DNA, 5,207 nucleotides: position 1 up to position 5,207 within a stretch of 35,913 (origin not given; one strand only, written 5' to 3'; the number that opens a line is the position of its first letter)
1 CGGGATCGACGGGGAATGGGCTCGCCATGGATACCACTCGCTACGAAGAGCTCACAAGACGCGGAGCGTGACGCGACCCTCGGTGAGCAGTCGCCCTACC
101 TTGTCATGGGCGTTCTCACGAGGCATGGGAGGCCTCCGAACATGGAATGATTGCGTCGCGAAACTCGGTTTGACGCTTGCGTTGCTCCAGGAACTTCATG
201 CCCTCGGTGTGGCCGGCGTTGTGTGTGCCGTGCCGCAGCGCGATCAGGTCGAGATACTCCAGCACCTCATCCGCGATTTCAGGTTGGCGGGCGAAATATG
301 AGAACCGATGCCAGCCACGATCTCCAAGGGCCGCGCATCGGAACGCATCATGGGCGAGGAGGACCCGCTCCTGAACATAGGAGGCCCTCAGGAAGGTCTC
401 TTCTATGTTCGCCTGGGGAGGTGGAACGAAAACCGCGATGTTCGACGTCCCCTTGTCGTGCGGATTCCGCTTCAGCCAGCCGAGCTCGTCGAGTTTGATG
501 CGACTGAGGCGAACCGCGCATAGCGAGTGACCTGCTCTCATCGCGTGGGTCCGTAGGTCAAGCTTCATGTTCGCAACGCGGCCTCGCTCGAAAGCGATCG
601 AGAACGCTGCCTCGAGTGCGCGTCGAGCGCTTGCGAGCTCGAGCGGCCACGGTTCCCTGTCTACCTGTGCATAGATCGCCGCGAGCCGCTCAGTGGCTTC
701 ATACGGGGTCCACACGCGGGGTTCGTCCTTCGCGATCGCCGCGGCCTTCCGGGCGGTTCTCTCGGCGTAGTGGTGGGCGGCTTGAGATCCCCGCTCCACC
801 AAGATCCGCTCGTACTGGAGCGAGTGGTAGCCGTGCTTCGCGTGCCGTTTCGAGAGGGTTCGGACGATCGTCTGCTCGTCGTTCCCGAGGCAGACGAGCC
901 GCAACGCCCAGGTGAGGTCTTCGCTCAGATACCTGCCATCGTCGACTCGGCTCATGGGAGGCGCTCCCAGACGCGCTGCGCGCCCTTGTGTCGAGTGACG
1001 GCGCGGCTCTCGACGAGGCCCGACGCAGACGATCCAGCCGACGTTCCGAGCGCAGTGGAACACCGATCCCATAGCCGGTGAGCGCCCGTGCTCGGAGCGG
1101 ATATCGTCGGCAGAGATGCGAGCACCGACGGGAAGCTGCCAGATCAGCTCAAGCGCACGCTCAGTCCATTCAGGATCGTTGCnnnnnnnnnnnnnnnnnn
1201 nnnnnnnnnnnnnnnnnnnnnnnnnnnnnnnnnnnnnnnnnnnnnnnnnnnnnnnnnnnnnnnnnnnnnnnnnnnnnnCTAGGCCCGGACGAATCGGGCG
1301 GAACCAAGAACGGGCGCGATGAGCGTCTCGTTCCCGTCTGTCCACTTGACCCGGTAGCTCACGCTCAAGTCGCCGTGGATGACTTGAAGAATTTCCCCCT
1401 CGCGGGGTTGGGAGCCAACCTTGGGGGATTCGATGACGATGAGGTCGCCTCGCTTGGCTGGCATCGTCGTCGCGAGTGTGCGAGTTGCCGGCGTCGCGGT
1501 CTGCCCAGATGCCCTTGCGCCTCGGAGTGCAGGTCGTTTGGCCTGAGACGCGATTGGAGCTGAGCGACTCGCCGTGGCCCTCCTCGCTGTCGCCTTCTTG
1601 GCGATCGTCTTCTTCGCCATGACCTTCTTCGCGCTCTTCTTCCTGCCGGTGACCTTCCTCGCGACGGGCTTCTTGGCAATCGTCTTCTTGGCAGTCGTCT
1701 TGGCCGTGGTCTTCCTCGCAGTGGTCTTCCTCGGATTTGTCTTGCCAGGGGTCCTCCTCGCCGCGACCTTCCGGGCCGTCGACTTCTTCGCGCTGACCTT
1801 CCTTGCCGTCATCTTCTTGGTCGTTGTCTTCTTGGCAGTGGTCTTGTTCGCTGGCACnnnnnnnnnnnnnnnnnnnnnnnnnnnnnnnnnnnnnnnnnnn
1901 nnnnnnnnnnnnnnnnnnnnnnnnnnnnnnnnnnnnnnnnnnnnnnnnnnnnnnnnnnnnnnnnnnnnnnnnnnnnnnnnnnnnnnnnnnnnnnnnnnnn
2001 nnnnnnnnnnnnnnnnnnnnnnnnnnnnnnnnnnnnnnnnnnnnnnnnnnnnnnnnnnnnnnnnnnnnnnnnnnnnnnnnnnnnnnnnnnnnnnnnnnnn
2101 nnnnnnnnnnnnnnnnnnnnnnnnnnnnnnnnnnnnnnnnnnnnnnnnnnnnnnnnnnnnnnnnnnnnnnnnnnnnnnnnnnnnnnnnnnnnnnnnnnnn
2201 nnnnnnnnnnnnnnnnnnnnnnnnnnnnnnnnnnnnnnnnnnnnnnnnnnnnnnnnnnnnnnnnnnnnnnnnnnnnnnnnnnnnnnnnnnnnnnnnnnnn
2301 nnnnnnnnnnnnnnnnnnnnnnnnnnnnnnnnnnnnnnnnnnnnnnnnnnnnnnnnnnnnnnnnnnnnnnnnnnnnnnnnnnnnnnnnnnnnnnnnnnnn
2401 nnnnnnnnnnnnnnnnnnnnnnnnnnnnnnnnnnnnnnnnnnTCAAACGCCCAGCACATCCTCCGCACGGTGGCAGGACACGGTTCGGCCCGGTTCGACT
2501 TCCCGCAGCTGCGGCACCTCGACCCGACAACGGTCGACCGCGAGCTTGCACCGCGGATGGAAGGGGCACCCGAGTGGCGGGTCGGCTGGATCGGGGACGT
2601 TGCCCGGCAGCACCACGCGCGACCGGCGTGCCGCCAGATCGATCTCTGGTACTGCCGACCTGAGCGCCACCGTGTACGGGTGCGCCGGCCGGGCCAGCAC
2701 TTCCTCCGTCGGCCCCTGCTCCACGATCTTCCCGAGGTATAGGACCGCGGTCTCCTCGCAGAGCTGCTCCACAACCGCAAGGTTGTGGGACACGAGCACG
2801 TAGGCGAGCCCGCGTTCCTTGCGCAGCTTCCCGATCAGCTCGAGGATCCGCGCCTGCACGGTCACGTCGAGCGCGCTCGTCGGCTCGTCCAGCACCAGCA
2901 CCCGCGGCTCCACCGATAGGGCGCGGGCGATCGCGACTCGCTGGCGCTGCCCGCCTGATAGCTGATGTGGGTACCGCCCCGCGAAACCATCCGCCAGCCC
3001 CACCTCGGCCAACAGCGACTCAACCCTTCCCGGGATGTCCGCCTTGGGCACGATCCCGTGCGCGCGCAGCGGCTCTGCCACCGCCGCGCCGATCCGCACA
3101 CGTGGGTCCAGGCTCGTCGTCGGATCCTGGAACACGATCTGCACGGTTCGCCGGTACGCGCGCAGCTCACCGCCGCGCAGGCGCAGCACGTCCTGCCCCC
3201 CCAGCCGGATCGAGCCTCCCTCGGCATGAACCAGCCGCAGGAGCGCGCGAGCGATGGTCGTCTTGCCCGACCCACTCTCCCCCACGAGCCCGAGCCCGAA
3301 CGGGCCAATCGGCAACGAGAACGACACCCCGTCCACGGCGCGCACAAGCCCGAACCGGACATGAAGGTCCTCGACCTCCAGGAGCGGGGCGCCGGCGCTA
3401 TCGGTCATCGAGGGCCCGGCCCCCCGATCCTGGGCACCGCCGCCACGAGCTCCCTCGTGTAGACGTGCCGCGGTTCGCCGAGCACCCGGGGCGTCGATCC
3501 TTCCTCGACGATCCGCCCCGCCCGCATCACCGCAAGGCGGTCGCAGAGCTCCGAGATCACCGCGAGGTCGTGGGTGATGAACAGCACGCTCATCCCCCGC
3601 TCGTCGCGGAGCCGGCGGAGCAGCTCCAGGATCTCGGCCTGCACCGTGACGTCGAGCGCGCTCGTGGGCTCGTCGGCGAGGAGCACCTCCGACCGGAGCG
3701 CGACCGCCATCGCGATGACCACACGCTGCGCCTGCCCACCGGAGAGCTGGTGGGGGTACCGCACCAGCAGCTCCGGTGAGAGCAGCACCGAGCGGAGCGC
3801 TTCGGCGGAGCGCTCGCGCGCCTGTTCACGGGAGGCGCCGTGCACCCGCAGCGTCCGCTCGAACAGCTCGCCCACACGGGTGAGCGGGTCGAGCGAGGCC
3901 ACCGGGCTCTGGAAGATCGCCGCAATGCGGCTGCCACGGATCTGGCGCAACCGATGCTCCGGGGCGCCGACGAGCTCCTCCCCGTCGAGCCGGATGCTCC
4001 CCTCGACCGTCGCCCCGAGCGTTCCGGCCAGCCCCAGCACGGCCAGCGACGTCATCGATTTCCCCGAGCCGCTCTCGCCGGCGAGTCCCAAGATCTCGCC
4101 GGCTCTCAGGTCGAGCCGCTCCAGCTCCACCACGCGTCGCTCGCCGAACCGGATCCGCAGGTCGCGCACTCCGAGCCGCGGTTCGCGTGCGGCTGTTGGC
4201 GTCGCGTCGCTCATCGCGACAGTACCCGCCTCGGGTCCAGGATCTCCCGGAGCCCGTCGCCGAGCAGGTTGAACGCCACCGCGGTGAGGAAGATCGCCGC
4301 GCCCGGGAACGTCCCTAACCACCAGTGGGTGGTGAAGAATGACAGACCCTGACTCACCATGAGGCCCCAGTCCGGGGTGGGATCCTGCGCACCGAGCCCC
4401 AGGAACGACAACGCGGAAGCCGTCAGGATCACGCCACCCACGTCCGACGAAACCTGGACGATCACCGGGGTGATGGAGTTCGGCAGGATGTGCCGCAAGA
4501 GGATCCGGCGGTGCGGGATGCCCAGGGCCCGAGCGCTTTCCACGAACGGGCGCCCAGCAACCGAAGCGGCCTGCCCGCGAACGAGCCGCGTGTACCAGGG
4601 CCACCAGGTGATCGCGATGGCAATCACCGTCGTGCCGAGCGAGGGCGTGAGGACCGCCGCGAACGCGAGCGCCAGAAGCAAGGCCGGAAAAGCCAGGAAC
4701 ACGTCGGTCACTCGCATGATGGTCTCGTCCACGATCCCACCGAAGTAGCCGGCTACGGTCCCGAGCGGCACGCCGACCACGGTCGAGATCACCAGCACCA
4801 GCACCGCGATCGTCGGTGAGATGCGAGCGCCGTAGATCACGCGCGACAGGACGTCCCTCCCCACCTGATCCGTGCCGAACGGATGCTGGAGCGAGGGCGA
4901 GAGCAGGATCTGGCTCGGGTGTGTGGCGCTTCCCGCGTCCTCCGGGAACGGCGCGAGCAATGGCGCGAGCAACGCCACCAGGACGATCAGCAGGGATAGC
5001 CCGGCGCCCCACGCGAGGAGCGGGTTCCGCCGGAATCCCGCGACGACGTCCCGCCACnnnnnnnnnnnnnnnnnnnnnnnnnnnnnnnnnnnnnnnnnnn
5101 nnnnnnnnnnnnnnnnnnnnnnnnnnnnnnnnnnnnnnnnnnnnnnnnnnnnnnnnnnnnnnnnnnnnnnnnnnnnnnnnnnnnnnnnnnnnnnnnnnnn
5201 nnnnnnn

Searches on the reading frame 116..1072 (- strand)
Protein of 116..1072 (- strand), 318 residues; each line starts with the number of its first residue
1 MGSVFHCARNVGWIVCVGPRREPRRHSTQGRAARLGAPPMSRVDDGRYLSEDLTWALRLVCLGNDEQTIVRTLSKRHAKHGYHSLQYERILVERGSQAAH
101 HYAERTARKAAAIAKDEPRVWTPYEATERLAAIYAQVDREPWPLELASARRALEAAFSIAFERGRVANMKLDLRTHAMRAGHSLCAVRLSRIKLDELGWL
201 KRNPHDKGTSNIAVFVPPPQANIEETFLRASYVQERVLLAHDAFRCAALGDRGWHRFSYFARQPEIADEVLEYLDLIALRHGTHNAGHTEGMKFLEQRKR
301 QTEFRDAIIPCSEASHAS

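Call 9: search_protein_families(library=pfam, proteins=[window:116-1072:-], max_evalue=0.01)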
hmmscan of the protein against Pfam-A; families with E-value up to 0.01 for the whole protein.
window:116-1072:- (318 aa): 0 families

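Call 20: search_protein_families(library=ncbifam, proteins=[window:116-1072:-], max_evalue=0.01)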
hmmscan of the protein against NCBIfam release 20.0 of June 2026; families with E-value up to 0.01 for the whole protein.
window:116-1072:- (318 aa): 0 families

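Call 24: find_encoding_contigs(protein=window:116-1072:-, flank=10000, max_places=10)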
Protein window:116-1072:- (318 aa): no gene with exactly this product is on record in the collection.

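Call 29: search_protein_families(library=phrogs, proteins=[window:116-1072:-], max_evalue=0.01)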
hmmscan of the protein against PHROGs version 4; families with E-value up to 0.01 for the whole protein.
window:116-1072:- (318 aa): 0 families

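Call 39: find_homologous_proteins(query=window:116-1072:-)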
Query window:116-1072:- (318 aa): 16 proteins with E <= 0.001 among 7786 candidates.
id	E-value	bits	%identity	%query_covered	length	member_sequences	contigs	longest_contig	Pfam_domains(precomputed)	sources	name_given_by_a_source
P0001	8.8e-184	628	100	88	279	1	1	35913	-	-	-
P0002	1.8e-100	355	64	88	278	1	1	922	-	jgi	jgi:hypothetical protein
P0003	2.9e-77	278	63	73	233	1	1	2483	-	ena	-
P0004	2.3e-72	262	51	86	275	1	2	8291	-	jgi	jgi:hypothetical protein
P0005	3.0e-71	259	52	88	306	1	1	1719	-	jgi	jgi:hypothetical protein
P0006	2.7e-70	256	50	86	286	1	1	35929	-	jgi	jgi:hypothetical protein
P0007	4.6e-62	228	47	78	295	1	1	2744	-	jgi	jgi:hypothetical protein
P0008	9.5e-60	221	45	86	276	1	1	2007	-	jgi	jgi:hypothetical protein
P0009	3.1e-56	209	46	74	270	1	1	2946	-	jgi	jgi:hypothetical protein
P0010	1.8e-40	158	41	76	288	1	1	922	-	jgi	jgi:hypothetical protein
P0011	1.9e-24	105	38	68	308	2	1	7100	PF22448.2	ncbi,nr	ncbi:MAG: hypothetical protein H0W97_02900 [Actinobacteria bacterium]|nr:hypothetical protein [Actin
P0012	3.5e-23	101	35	87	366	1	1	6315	PF22448.2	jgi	jgi:hypothetical protein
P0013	4.3e-22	97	36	72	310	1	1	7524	-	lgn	-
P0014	3.0e-21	94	35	69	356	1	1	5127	-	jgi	jgi:hypothetical protein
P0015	5.4e-20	90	36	60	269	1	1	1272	-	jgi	jgi:hypothetical protein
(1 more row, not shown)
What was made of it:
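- The window is the complete contig (call 39).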

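Call 40: find_encoding_contigs(protein=P0001, flank=10000, max_places=10)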
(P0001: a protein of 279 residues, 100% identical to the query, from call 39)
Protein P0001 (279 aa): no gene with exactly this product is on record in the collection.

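Call 41: find_encoding_contigs(protein=P0006, flank=10000, max_places=4)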
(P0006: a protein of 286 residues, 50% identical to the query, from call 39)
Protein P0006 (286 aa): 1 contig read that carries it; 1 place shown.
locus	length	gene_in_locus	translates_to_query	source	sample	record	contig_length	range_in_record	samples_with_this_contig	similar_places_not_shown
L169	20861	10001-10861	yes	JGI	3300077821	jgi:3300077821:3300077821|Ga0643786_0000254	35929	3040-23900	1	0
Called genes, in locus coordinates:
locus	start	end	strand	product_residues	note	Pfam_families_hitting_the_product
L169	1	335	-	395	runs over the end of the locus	PF00072:Response_reg, PF00512:HisKA, PF02518:HATPase_c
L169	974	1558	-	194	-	-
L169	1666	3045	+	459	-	PF10150:RNase_E_G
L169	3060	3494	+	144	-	PF00829:Ribosomal_L21p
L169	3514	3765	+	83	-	PF01016:Ribosomal_L27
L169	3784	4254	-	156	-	-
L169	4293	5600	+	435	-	-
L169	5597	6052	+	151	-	-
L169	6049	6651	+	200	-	PF01467:CTP_transf_like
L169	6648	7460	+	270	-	-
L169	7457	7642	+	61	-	PF13399:LytR_C (weak)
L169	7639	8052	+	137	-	PF02410:RsfS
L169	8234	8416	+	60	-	-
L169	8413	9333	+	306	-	PF02899:Phage_int_SAM_1 (weak), PF13495:Phage_int_SAM_4, PF00589:Phage_integrase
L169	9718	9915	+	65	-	-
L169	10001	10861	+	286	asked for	-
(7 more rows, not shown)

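Call 42: search_protein_families(library=pfam, proteins=[P0011, P0012, P0006, P0001], max_evalue=0.1)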
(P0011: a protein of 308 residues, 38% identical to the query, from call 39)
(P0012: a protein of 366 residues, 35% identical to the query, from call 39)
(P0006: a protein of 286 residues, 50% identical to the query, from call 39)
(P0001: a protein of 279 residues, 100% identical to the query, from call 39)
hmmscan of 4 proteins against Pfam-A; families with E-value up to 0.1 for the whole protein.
P0011 (308 aa): 1 family
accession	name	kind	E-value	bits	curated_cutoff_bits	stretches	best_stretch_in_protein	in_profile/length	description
PF22448.1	RepB_primase_C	-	6.4e-06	26.4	26.1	1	3-31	2-30/54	RepB DNA-primase C-terminal helical domain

P0012 (366 aa): 1 family
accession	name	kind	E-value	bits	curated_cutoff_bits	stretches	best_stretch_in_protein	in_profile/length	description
PF22448.1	RepB_primase_C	-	9.7e-06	25.8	26.1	1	60-88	2-30/54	RepB DNA-primase C-terminal helical domain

P0006 (286 aa): 1 family
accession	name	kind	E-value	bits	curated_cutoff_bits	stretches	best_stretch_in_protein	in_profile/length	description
PF22448.1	RepB_primase_C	-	3.5e-05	24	26.1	1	18-42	7-31/54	RepB DNA-primase C-terminal helical domain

P0001 (279 aa): 0 families

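Call 47: find_encoding_contigs(protein=P0004, flank=10000, max_places=4)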
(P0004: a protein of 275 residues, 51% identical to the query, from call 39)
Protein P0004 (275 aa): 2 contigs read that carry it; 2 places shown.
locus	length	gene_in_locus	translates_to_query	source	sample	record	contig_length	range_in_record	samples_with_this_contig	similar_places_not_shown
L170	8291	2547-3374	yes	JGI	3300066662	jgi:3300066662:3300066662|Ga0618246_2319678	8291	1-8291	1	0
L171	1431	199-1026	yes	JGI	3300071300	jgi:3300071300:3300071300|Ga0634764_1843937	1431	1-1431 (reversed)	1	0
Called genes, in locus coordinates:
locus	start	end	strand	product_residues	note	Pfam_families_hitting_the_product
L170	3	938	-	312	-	?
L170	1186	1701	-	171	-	-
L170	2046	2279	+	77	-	PF12728:HTH_17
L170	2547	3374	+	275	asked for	-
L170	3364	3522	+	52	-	-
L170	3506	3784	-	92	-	-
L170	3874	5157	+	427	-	PF10117:McrBC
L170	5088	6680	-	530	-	PF24405:Pua-like (weak), PF13481:AAA_25 (faint), PF00004:AAA (faint), PF07728:AAA_5, PF13401:AAA_22 (weak), PF28529:McrB_lid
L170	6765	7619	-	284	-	PF26345:ScoMcrA_N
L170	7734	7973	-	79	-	-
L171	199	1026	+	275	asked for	-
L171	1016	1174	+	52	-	-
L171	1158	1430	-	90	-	?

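Call 48: find_encoding_contigs(protein=P0011, flank=10000, max_places=4)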
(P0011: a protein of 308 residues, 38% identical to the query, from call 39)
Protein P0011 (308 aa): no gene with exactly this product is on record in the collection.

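Call 63: find_related_loci(query=P0001, collection=viral_contigs, flank=6000)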
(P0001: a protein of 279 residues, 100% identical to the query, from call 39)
Query P0001 (279 aa) in viral_contigs; peptide patterns used: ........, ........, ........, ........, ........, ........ (x = any residue, [..] = any of these).
5 stretches matched a pattern, but none encodes a relative of the query by tblastn (E <= 1e-3).

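Call 64: find_encoding_contigs(protein=P0013, flank=8000, max_places=3)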
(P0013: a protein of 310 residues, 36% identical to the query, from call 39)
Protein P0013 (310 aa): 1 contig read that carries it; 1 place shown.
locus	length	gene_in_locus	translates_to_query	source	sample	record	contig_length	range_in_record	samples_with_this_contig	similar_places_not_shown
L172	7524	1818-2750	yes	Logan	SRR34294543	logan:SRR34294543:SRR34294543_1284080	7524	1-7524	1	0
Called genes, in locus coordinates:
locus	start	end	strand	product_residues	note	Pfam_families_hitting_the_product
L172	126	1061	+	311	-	PF02899:Phage_int_SAM_1, PF13495:Phage_int_SAM_4, PF00589:Phage_integrase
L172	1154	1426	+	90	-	-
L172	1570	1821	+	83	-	-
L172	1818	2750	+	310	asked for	-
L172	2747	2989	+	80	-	-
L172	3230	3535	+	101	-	-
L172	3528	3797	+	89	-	-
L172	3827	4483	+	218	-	-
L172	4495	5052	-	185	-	-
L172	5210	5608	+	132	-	-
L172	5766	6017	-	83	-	-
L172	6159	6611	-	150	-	-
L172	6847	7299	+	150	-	-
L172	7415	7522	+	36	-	?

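Call 65: find_encoding_contigs(protein=P0012, flank=8000, max_places=3)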
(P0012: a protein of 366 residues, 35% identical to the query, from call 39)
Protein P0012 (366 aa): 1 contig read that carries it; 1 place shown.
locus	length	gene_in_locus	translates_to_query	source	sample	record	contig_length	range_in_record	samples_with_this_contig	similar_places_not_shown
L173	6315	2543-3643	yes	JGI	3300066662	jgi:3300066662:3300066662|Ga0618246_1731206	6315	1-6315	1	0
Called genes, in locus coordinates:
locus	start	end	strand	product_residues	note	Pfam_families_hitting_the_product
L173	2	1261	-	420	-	?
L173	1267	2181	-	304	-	-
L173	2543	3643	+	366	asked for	PF22448:RepB_primase_C (faint)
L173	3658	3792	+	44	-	-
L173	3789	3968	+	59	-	-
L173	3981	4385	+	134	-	-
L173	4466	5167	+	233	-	-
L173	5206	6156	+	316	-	-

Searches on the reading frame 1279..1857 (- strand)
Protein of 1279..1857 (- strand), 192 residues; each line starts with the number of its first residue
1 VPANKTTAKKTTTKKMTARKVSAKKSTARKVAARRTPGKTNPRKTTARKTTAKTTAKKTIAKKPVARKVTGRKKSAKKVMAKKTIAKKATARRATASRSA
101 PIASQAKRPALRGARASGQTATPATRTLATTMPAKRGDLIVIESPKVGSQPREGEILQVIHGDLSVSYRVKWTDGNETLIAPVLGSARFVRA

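Call 9: search_protein_families(library=pfam, proteins=[window:1279-1857:-], max_evalue=0.01)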
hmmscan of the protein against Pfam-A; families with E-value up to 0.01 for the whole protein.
window:1279-1857:- (192 aa): 2 families
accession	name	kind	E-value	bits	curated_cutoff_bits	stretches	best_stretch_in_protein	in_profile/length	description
PF08940.17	DUF1918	-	2.5e-11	43.5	24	1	132-182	1-52/58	Domain of unknown function (DUF1918)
PF07382.16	HC2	-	1.8e-10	41.7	40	1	4-121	11-132/194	Histone H1-like nucleoprotein HC2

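Call 20: search_protein_families(library=ncbifam, proteins=[window:1279-1857:-], max_evalue=0.01)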
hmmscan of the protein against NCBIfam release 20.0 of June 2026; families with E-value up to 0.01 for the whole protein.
window:1279-1857:- (192 aa): 4 families
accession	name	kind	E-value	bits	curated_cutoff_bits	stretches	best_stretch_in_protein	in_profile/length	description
NF038053.1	hist_H1_lk_Burk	equivalog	9.2e-10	39.1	80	1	4-125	27-167/195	histone H1-like DNA-binding protein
NF038052.1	histone_lik_HC2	exception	8.5e-07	29.3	135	1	4-133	11-131/201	histone H1-like DNA-binding protein Hc2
NF011492.0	PRK14900.1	equivalog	0.0027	15.6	1783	1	2-63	976-1037/1044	valine--tRNA ligase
NF040662.1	attach_TipJ_rel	subfamily_domain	0.0037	15.8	140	1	104-179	315-390/477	host specificity factor TipJ family phage tail protein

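Call 29: search_protein_families(library=phrogs, proteins=[window:1279-1857:-], max_evalue=0.01)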
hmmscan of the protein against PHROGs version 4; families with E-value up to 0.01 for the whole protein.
window:1279-1857:- (192 aa): 0 families

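Call 36: find_encoding_contigs(protein=window:1279-1857:-, flank=10000, max_places=10)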
Protein window:1279-1857:- (192 aa): 1 contig read that carries it; 1 place shown.
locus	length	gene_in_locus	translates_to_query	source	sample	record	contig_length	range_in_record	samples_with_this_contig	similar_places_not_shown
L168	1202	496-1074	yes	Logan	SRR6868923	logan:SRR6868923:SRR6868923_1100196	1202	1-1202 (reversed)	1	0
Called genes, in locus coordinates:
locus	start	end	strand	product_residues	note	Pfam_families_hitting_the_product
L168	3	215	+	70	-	?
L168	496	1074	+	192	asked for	-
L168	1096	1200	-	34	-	?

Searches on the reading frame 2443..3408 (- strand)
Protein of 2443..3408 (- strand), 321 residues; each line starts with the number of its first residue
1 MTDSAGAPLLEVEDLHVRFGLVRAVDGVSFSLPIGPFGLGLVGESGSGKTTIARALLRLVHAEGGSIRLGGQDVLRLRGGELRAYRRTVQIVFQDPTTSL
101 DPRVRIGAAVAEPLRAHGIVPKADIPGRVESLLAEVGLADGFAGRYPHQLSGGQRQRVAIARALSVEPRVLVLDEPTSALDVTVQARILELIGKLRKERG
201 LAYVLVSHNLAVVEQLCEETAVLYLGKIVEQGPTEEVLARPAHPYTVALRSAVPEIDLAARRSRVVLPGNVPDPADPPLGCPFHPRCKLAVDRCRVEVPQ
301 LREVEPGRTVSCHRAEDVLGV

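Call 9: search_protein_families(library=pfam, proteins=[window:2443-3408:-], max_evalue=0.01)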
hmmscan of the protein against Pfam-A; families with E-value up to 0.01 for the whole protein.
window:2443-3408:- (321 aa): 6 families
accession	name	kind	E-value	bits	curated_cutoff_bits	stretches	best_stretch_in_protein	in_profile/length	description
PF00005.33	ABC_tran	-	4.5e-29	102.2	25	1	26-178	2-137/137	ABC transporter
PF08352.17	oligo_HPY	-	1e-19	71.1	27.1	1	229-294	1-65/65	Oligopeptide/dipeptide transporter, C-terminal region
PF13304.12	AAA_21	-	1.3e-10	42.2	27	1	146-213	234-303/304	AAA domain, putative AbiEii toxin, Type IV TA system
PF02463.25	SMC_N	-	3.4e-06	27.1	40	1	39-216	27-205/220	RecF/RecN/SMC N terminal domain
PF13401.12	AAA_22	-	9.5e-06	26.4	27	1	41-206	10-121/130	AAA domain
PF13191.12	AAA_16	-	0.00043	21.3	32.6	1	41-177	29-142/167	AAA ATPase domain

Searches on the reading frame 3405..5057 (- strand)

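Call 9: search_protein_families(library=pfam, proteins=[window:3405-5057:-], max_evalue=0.01)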
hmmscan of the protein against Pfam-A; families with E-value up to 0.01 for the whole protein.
window:3405-5057:- (550 aa): 3 families
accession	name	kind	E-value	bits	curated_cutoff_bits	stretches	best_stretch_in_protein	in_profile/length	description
PF00005.33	ABC_tran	-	2.8e-22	80.3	25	1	315-466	6-137/137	ABC transporter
PF13304.12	AAA_21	-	6.6e-05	23.6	27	1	447-501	245-303/304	AAA domain, putative AbiEii toxin, Type IV TA system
PF08352.17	oligo_HPY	-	0.00061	20.6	27.1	1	517-546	1-30/65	Oligopeptide/dipeptide transporter, C-terminal region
